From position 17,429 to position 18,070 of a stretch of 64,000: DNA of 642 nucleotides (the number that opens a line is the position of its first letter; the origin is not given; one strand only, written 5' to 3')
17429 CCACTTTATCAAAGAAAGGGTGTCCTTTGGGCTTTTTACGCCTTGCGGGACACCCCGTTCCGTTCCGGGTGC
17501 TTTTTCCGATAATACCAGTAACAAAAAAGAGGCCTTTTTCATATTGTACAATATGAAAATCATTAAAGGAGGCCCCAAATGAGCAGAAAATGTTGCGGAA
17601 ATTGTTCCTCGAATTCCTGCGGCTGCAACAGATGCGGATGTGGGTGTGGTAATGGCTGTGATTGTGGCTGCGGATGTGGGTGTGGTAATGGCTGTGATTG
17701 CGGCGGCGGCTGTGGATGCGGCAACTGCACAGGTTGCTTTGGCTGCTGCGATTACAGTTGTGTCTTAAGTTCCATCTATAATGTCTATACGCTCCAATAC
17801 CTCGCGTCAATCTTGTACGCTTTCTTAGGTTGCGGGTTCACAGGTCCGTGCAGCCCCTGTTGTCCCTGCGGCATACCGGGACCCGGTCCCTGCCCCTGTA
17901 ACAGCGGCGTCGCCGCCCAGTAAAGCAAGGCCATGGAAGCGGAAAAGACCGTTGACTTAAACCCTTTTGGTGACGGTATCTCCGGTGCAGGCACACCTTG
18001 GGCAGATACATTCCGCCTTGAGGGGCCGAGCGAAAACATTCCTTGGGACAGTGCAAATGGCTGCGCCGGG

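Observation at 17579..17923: Highly cysteine- and glycine-rich repeat protein expressed from a strong RBS, next to a DtxR/MntR-family regulator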

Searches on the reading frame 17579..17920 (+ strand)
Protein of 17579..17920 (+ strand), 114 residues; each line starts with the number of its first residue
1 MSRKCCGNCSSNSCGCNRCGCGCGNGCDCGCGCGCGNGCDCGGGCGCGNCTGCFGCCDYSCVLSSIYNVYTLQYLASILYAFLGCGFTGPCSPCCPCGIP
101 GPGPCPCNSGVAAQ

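Call 3: search_protein_families(library=pfam, proteins=[window:17579-17920:+], max_evalue=1)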
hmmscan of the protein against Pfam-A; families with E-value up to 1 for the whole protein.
window:17579-17920:+ (114 aa): 1 family
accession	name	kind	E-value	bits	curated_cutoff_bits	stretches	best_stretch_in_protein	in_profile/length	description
PF22807.2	TrAA12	-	0.009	14.8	30.9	1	17-82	396-460/463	TrAA12-like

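Call 4: search_protein_families(library=ncbifam, proteins=[window:17579-17920:+], max_evalue=1)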
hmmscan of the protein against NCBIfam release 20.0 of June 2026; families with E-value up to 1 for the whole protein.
window:17579-17920:+ (114 aa): 0 families

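Call 6: find_homologous_proteins(query=window:17579-17920:+)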
Query window:17579-17920:+ (114 aa): 8 proteins with E <= 0.001 among 500 candidates.
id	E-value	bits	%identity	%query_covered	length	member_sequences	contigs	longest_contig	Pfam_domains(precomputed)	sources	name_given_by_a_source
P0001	1.1e-18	86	97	28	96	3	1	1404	-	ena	-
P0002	3.5e-18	84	76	36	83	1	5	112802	-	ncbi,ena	-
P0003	2.2e-14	72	69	61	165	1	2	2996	-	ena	-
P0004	3.2e-14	71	100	25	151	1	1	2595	-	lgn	-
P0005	3.3e-14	71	73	41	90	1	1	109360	-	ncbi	-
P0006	2.7e-13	68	63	62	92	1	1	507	-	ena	-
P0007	2.0e-12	65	87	34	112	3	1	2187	-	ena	-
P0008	2.5e-12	65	94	27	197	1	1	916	-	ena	-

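Call 9: find_encoding_contigs(protein=P0002, flank=6000, max_places=5)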
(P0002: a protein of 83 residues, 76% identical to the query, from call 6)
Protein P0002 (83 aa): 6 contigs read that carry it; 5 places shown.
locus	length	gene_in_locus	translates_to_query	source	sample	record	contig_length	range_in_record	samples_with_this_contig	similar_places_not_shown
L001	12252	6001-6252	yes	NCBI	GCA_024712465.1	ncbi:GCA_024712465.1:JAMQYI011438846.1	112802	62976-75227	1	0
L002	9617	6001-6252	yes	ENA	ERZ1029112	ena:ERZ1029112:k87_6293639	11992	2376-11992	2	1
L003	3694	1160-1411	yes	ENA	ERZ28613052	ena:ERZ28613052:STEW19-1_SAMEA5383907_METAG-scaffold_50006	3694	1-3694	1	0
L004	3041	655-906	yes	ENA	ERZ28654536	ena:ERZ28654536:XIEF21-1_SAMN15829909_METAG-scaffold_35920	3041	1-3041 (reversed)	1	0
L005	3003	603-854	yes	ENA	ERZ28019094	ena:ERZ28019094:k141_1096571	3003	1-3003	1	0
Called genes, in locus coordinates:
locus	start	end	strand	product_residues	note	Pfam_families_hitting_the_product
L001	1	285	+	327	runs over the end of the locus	PF02096:60KD_IMP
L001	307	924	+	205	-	PF14804:Jag_N, PF13083:KH_KhpA-B, PF01424:R3H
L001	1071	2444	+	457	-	PF10396:TrmE_N, PF12631:MnmE_helical, PF00350:Dynamin_N (faint), PF01926:MMR_HSR1, PF02421:FeoB_N (weak), PF04548:AIG1 (weak)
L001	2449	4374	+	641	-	PF01134:GIDA, PF21680:GIDA_C_1st, PF13932:SAM_GIDA_C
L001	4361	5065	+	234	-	PF02527:GidB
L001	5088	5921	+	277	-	PF00892:EamA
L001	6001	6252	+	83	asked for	-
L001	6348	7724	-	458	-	PF00291:PALP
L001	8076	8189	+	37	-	-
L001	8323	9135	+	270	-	PF03747:ADP_ribosyl_GH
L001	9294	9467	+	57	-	-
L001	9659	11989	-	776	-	PF13290:CHB_HEX_C_1, PF13287:Fn3_assoc, PF00395:SLH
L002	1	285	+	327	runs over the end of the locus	PF02096:60KD_IMP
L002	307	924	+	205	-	PF14804:Jag_N, PF13083:KH_KhpA-B, PF01424:R3H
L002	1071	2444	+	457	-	PF10396:TrmE_N, PF12631:MnmE_helical, PF00350:Dynamin_N (faint), PF01926:MMR_HSR1, PF02421:FeoB_N (weak), PF04548:AIG1 (weak)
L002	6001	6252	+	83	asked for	-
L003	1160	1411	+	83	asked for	-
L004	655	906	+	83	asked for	-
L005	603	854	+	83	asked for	-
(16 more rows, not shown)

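Call 10: find_encoding_contigs(protein=P0005, flank=6000, max_places=3)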
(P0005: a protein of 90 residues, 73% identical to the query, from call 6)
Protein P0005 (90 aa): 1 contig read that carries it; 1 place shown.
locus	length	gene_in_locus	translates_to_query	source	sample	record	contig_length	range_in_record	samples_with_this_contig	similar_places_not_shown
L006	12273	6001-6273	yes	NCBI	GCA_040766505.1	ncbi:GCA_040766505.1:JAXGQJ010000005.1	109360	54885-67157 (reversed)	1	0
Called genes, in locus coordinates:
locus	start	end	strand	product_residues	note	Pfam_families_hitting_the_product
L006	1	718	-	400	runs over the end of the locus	PF00009:GTP_EFTU, PF03144:GTP_EFTU_D2, PF03143:GTP_EFTU_D3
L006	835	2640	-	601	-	PF08439:Peptidase_M3_N, PF01432:Peptidase_M3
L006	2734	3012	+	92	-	PF11588:DUF3243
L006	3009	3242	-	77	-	-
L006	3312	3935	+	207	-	PF03692:CxxCxxCC (faint)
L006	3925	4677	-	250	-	-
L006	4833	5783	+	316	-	PF02588:YitT_membrane, PF10035:DUF2179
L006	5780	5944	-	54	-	-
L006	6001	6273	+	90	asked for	-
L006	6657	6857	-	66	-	-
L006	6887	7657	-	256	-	PF01177:Asp_Glu_race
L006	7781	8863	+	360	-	PF00266:Aminotran_5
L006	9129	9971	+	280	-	-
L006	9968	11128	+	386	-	PF01969:Ni_insertion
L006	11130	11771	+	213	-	PF00702:Hydrolase, PF12710:HAD, PF13419:HAD_2, PF13242:Hydrolase_like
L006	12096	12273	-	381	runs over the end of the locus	PF00266:Aminotran_5, PF01053:Cys_Met_Meta_PP (weak)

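Call 12: find_related_loci(query=A1, collection=genome_contigs, flank=5000)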
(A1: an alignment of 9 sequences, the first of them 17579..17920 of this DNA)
Query A1 (114 aa) in genome_contigs; peptide patterns used: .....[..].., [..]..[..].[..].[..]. (x = any residue, [..] = any of these).
91 stretches matched a pattern; 12 encode a relative of the query (tblastn E <= 1e-3); 12 distinct loci.
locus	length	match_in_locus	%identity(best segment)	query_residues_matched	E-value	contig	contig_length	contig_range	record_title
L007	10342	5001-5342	96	1-114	7e-61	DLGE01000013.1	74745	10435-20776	MAG TPA_asm: Peptococcaceae bacterium UBA7702 UBA7702_contig_446, whole genome shotgun sequence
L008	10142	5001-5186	95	53-114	3e-30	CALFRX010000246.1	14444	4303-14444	MAG TPA_asm: uncultured Peptococcaceae bacterium isolate SRR1562003_bin.66_CONCOCT_v1.1_MAG genome assembly, contig: ERZ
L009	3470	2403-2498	97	58-89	3e-16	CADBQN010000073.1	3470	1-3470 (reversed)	MAG: uncultured Firmicutes bacterium isolate RUG14212 genome assembly, contig: RUG14212_asm_73, whole genome shotgun seq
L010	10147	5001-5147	73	49-95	2e-15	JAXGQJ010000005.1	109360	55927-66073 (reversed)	MAG: Clostridiales bacterium isolate AnMBR.bin323 bin323_5, whole genome shotgun sequence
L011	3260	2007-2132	79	58-100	1e-14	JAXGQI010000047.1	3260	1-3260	MAG: Clostridiales bacterium isolate AnMBR.bin322 bin322_47, whole genome shotgun sequence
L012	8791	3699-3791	94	53-83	6e-14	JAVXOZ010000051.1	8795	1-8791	MAG: Clostridiales bacterium isolate CGS6M2-bin7 NODE_7591_length_8795_cov_11.835812, whole genome shotgun sequence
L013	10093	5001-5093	90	53-83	1e-13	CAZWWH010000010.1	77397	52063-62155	MAG TPA_asm: uncultured Peptococcaceae bacterium isolate SRP222994_co1_322 genome assembly, contig: NODE_422_length_7739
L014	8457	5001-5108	76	58-98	3e-13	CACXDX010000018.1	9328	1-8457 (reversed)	MAG: uncultured Firmicutes bacterium isolate RUG11176 genome assembly, contig: RUG11176_asm_18, whole genome shotgun seq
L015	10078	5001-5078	100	58-83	5e-13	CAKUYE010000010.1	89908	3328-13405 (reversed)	MAG: uncultured Firmicutes bacterium isolate REFINED_METABAT215_TOP10_CONTIGS_1500_ASSEMBLY_K77_MERGED__Hadza_PheChl_Fib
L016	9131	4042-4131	93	53-82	6e-13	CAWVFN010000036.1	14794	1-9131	MAG: Bacillota bacterium isolate metabat2_coassembly_bwa.842 MAG genome assembly, contig: k87_850899, whole genome shotg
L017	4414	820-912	100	53-83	4e-12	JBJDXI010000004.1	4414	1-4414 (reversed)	MAG: Clostridia bacterium isolate SARD16_bin.024 NODE_10925_length_4414_cov_6.977288, whole genome shotgun sequence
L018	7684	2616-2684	100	53-75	3e-10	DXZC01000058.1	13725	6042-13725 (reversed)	MAG TPA_asm: Peptococcaceae bacterium isolate HRGM_Genome_4028 HRGM_Genome_4028_58, whole genome shotgun sequence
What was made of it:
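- The window is 96% identical at protein level to the MAG 'Peptococcaceae bacterium UBA7702' (call 12).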

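Call 23: search_protein_representatives(alignment_id=A2)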
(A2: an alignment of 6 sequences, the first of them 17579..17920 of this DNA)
Query: 6 sequences, 97 profile positions. Proteins with E-value up to 0.001 (for the whole library): 4; up to 1e-10: 4; up to 1e-30: 0. The best 4 are listed.
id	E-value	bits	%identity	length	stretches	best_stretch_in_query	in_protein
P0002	3.6e-30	120.3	-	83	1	1-89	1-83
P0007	4.8e-24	100.7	-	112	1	1-97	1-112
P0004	1.3e-23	99.3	-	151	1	1-97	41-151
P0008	1.2e-16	77.0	-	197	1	1-94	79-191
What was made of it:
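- On CotY/CotZ/ExsY or CdeC protein families (homology): An HMM search of 1.84 billion representatives found only 4 clusters, all members of this same family (call 23).
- Tried and rejected: An exhaustive HMM search of 1.84 billion representatives found only 4 clusters, all of this same family, so no distant annotated relatives exist (call 23).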

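Call 25: find_encoding_contigs(protein=window:17579-17920:+, flank=10000, max_places=4)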
Protein window:17579-17920:+ (114 aa): no gene with exactly this product is on record in the collection.

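Call 36: find_related_loci(query=A1, collection=metagenome_contigs, flank=10000)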
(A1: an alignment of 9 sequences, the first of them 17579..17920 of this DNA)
Query A1 (114 aa) in metagenome_contigs; peptide patterns used: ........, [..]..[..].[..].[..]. (x = any residue, [..] = any of these).
129 stretches matched a pattern; 4 encode a relative of the query (tblastn E <= 1e-3); 4 distinct loci.
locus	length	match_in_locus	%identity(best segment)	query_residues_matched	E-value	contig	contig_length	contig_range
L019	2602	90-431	95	1-114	1e-27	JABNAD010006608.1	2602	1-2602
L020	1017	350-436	100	53-81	1e-14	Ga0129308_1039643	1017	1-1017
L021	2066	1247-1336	93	58-87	5e-14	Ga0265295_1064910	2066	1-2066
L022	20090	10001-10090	90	53-82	4e-13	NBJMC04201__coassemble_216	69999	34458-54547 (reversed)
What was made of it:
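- Tried and rejected: It added only 4 loci (call 36).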

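Call 38: search_protein_families(library=pfam, proteins=[L015:4122-4706:+, L015:5246-5743:-, L016:4452-4748:-, L013:5796-6356:+, L017:1167-1625:+, L009:1235-2197:+, L012:5305-7431:-, L018:2699-4213:-, L011:29-793:-, L006:6657-6854:-], max_evalue=0.001)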
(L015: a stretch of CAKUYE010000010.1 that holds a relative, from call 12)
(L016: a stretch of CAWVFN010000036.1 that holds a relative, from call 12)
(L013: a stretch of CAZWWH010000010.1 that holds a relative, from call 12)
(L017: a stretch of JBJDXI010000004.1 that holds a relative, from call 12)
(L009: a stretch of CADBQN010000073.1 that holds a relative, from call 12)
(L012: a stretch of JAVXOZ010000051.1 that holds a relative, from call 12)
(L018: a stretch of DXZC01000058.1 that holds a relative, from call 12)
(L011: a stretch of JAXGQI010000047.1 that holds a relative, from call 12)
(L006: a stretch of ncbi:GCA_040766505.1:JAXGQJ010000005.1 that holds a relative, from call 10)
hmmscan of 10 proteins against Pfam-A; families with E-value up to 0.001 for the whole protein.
L015:4122-4706:+ (195 aa): 0 families

L015:5246-5743:- (165 aa): 0 families

L016:4452-4748:- (98 aa): 1 family
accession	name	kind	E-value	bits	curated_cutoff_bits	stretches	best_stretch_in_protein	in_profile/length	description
PF02583.22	Trns_repr_metal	-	3.2e-28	98.4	22.8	1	17-95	2-78/78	Metal-sensitive transcriptional repressor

L013:5796-6356:+ (187 aa): 1 family
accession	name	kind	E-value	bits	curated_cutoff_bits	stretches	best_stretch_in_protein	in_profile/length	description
PF02659.21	Mntp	-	8.5e-53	178.7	24.4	1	31-179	2-152/152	Putative manganese efflux pump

L017:1167-1625:+ (153 aa): 0 families

L009:1235-2197:+ (321 aa): 0 families

L012:5305-7431:- (708 aa): 3 families
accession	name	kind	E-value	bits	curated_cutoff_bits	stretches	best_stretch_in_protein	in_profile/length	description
PF01968.24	Hydantoinase_A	-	5.1e-31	108.4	22.9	1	181-323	1-144/291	Hydantoinase/oxoprolinase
PF05378.19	Hydant_A_N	-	2.7e-30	105.8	25.2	2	8-88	2-84/176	Hydantoinase/oxoprolinase N-terminal region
PF13941.12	MutL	-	3.9e-09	36.2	27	1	8-62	2-56/450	MutL protein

L018:2699-4213:- (504 aa): 4 families
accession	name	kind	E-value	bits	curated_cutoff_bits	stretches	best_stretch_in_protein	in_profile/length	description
PF07508.19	Recombinase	-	2.6e-23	82.6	21.1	1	182-277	1-98/102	Recombinase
PF00239.26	Resolvase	-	7e-17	62.3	23.3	1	4-155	2-144/145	Resolvase, N terminal domain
PF13408.12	Zn_ribbon_recom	-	7e-05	23.6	25.3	1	292-329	1-41/58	Recombinase zinc beta ribbon domain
PF20552.4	HTH_62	-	0.0008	19.8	27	0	193-232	29-68/72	Recombinase-like helix-turn-helix domain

L011:29-793:- (254 aa): 0 families

L006:6657-6854:- (65 aa): 0 families

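Call 47: predict_structure(alignment_id=A2)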
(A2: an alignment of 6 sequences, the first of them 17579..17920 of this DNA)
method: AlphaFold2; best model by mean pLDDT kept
length: 114 residues; sequences in the alignment: 6
mean_pLDDT: 37.3   pTM: 0.18
mean pLDDT of the five models: 37.3, 36.1, 35.6, 34.1, 32.4
residues with pLDDT >= 90: 0; 70-90: 0; 50-70: 1; < 50: 113
segments of 3 or more residues with pLDDT < 50: 1-77, 79-114
pLDDT, mean of each block of 10 residues (from residue 1): 31 36 35 35 34 38 42 48 40 36 37 32
secondary structure, 60 per line:
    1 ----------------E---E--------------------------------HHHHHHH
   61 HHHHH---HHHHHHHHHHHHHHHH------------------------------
elements in order: H54-65 H69-84
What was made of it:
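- On Single-pass membrane protein: Helices are predicted only at low confidence (call 47).
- Closest known: CotY/CotZ. Different: Those are folded proteins of about 150-160 aa with moderate Cys content, whereas this one is mostly low-complexity and predicted disordered (call 47).
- The structure prediction was uninformative (pLDDT 37; call 47). AlphaFold places two helices at residues 54-65 and 69-84, but at pLDDT below 50 (call 47). The model confidence is too low to use (call 47).
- Tried and rejected: AlphaFold2 on a 6-sequence alignment gave mean pLDDT 37 and pTM 0.18, so it is unusable and no fold search was run (call 47).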
